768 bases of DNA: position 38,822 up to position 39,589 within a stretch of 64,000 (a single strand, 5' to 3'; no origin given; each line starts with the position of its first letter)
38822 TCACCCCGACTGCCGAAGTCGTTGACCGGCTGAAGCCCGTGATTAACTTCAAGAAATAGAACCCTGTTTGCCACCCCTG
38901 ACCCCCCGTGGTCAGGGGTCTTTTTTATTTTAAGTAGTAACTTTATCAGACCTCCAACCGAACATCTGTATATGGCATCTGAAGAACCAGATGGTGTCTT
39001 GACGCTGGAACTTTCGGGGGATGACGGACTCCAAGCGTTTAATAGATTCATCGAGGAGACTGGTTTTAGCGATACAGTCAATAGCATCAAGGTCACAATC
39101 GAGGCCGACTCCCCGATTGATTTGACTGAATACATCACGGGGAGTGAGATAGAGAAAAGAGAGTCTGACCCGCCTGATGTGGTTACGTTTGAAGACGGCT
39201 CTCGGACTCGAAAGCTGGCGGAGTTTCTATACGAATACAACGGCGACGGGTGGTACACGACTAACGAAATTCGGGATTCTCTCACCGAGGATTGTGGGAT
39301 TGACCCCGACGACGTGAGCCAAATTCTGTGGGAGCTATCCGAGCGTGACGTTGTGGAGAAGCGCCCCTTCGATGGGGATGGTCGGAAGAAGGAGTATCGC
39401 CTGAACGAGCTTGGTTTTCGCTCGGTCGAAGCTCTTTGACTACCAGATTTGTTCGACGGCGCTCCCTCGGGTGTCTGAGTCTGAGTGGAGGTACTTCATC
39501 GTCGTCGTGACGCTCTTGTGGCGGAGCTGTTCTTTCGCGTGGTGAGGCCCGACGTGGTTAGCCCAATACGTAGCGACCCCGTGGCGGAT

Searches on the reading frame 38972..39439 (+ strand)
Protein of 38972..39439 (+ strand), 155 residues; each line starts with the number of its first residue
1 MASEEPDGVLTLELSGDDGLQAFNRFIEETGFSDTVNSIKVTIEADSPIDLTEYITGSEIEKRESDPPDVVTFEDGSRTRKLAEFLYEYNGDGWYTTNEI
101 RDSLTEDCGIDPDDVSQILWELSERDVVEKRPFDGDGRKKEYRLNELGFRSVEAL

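Call 45: search_protein_families(library=pfam, proteins=[window:38972-39439:+], max_evalue=0.01)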
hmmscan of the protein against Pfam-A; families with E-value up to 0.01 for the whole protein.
window:38972-39439:+ (155 aa): 0 families

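Call 54: search_solved_structures(query=window:38972-39439:+, max_evalue=1)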
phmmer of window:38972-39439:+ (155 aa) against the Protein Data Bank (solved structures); distinct sequences matched with E-value up to 1: 3.
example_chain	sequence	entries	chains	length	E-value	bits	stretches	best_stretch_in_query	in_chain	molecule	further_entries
6ec7_A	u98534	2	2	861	0.15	15.2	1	90-137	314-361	Lantibiotic dehydratase domain protein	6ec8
2opo_A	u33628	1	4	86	0.28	14.4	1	86-123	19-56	Polcalcin Che a 3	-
5v89_A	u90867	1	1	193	0.45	13.7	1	76-124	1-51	DCN1-like protein 4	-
